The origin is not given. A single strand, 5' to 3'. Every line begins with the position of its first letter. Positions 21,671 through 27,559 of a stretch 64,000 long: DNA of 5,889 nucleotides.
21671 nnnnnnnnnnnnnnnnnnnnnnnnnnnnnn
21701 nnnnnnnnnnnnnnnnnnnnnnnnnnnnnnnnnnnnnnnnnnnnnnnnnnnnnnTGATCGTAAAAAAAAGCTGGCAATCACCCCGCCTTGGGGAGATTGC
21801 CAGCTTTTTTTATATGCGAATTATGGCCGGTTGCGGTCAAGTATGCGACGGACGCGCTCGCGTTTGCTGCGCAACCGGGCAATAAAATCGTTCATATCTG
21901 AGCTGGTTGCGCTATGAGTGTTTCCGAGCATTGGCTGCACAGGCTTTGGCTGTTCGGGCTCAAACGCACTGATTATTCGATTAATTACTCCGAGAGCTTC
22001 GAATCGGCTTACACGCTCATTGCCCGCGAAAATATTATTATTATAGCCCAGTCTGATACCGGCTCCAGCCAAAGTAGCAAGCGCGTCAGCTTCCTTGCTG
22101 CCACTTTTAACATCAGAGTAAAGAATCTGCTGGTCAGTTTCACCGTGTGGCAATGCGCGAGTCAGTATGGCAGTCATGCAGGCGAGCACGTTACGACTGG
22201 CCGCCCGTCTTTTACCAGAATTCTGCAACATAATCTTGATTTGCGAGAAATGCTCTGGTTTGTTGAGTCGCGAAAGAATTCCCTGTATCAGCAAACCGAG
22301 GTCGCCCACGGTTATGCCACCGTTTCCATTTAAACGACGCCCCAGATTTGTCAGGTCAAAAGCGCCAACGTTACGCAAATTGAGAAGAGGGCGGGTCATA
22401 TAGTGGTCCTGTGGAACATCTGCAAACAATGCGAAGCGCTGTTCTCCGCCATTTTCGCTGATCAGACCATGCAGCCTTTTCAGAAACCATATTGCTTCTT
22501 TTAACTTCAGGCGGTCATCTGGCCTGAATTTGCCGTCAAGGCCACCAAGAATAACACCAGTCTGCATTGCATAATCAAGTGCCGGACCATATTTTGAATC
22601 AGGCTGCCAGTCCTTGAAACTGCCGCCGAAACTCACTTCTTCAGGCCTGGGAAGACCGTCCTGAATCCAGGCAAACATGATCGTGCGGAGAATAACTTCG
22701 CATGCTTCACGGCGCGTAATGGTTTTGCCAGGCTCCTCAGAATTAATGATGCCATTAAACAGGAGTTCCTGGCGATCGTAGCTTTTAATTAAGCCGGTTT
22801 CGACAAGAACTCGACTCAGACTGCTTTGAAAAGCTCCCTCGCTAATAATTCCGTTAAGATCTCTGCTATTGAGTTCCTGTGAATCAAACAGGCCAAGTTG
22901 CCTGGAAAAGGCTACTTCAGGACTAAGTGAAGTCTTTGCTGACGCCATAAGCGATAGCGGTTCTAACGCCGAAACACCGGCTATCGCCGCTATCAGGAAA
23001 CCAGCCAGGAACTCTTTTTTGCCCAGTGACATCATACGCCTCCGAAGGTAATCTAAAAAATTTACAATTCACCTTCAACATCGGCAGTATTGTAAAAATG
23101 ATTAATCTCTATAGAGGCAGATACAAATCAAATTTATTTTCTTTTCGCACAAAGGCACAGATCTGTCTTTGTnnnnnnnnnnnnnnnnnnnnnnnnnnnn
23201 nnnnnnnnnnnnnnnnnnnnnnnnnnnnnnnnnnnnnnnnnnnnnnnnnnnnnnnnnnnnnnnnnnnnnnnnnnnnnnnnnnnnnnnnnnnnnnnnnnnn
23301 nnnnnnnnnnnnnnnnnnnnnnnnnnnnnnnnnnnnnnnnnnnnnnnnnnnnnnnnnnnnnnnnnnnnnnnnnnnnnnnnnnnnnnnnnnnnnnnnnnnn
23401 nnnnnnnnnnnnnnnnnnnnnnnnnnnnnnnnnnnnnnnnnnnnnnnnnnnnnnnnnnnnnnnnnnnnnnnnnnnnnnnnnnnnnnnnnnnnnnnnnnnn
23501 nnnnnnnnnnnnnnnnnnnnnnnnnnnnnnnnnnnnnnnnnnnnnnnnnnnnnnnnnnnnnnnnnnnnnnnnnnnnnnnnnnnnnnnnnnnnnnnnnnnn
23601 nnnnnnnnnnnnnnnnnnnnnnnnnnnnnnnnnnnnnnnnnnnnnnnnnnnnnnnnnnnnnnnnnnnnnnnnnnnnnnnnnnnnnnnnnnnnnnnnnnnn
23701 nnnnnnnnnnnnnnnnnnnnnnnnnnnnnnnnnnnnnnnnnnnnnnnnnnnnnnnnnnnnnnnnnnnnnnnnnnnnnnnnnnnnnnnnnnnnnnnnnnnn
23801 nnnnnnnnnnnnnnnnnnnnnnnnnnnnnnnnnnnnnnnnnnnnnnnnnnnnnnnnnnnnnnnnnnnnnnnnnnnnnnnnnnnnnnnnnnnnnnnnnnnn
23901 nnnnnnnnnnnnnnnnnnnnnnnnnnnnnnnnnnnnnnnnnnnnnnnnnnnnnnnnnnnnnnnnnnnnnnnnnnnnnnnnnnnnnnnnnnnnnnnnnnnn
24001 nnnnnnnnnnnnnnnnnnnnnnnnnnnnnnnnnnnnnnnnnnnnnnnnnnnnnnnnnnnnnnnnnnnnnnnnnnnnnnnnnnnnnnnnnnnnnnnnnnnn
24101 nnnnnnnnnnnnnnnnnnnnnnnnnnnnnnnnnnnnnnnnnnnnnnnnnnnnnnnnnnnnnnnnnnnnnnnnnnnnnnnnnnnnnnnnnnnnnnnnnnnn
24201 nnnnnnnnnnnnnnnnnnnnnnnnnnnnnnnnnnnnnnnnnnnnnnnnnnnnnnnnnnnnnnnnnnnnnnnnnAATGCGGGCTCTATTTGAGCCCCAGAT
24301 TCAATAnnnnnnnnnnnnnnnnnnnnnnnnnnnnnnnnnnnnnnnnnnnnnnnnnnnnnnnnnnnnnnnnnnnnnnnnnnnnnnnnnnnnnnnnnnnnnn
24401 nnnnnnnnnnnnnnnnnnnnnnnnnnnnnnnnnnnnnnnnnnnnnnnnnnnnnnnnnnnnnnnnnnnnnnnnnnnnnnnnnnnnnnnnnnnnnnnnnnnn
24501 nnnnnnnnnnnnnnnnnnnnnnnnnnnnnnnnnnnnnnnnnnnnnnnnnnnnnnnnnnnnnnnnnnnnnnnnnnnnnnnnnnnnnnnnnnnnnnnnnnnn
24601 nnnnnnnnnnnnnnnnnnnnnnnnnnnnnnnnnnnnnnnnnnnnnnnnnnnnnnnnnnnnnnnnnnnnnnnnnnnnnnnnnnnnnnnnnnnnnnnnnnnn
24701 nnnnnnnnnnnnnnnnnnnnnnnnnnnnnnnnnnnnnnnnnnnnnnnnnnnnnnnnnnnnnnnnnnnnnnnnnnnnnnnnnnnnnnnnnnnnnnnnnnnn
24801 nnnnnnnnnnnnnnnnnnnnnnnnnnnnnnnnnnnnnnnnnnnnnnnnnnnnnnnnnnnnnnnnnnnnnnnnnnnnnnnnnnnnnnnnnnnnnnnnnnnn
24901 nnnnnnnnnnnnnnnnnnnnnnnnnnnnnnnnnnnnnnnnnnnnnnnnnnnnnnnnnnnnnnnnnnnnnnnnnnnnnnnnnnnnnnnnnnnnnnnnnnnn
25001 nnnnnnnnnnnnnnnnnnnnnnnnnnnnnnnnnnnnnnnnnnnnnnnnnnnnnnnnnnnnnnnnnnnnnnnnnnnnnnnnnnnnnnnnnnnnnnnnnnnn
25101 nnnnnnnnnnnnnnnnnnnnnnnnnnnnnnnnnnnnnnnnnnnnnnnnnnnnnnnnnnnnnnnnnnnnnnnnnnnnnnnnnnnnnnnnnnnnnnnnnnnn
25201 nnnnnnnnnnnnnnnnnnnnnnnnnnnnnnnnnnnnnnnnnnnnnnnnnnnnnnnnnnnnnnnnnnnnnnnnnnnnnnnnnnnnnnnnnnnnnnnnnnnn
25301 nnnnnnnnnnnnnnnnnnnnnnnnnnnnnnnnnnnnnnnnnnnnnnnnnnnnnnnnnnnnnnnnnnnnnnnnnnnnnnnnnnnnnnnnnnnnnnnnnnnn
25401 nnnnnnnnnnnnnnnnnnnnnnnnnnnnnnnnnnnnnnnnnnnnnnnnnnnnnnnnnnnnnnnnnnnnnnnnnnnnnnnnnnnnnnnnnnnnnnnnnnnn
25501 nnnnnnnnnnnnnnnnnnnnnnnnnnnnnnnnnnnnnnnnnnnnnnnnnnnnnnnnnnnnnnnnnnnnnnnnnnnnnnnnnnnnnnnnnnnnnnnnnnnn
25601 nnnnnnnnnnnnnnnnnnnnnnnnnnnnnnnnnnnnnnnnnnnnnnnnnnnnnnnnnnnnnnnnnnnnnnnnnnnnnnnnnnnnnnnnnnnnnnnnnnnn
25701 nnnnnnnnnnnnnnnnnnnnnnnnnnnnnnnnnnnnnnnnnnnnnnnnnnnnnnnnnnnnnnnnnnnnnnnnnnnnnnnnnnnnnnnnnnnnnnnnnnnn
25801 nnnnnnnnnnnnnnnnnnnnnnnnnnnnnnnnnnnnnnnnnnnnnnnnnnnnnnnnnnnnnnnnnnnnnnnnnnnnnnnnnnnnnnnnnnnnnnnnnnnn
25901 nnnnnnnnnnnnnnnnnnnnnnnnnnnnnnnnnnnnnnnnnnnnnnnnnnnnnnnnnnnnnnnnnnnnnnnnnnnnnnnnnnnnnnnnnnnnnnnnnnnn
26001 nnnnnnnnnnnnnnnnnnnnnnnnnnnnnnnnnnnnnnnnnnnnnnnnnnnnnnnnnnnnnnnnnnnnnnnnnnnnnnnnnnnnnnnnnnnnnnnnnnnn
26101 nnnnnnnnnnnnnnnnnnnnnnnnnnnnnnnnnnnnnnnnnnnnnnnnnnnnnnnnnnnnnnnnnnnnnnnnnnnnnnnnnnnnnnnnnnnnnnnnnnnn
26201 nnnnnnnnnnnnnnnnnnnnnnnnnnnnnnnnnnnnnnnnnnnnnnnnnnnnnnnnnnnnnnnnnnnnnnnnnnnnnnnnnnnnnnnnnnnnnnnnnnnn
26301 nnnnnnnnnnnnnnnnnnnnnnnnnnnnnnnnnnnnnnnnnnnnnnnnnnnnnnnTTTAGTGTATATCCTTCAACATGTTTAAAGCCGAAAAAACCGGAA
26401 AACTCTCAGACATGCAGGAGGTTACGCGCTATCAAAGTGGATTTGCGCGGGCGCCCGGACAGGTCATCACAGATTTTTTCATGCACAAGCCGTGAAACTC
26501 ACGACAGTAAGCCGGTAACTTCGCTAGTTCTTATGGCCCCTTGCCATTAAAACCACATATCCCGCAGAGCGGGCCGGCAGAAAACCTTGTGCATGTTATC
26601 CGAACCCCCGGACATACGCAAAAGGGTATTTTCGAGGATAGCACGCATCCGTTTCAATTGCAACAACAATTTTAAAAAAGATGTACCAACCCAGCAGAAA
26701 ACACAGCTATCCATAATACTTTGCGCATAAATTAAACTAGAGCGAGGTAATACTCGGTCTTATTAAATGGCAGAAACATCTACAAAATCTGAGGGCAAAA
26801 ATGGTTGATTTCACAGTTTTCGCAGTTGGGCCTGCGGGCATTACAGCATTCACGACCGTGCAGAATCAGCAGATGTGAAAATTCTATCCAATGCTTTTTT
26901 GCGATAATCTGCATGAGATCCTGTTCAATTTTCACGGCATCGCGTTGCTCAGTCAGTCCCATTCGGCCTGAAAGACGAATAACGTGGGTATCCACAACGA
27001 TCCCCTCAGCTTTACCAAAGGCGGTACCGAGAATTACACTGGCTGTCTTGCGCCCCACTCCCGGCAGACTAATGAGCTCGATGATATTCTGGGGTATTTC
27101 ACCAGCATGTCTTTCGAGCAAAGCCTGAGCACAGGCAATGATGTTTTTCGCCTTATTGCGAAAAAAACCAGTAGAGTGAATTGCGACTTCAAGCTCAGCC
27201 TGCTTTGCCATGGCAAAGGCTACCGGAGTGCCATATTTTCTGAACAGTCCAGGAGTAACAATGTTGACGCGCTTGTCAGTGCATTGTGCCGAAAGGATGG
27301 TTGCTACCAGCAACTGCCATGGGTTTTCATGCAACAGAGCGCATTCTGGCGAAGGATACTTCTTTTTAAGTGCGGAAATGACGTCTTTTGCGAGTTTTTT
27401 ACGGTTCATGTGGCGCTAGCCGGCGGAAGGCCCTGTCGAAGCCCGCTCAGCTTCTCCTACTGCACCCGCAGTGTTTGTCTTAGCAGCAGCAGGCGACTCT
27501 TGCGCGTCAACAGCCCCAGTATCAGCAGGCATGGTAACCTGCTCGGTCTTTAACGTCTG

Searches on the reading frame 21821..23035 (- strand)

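Call 40: search_protein_families(library=pfam, proteins=[window:21821-23035:-], max_evalue=0.0001)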
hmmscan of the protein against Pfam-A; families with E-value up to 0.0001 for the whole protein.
window:21821-23035:- (404 aa): 1 family
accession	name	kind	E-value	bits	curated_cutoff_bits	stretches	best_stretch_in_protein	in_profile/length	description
PF00395.25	SLH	-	1.2e-12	48.1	20.8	1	306-347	2-43/44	S-layer homology domain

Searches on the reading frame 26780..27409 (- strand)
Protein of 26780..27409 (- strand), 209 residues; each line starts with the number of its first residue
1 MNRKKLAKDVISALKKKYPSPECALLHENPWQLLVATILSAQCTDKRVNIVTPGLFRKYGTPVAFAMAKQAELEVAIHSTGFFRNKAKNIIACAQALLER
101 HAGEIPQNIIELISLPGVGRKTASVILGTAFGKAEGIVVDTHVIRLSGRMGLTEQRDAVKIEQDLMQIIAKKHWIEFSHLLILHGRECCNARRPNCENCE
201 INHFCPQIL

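Call 40: search_protein_families(library=pfam, proteins=[window:26780-27409:-], max_evalue=0.0001)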
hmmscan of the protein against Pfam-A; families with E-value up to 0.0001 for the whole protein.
window:26780-27409:- (209 aa): 2 families
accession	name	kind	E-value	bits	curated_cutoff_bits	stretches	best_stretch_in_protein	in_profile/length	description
PF00730.31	HhH-GPD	-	8.5e-25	87.6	26.2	1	35-170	1-107/108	HhH-GPD superfamily base excision DNA repair protein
PF00633.29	HHH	-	8.9e-08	32.1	24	1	100-127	1-28/30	Helix-hairpin-helix motif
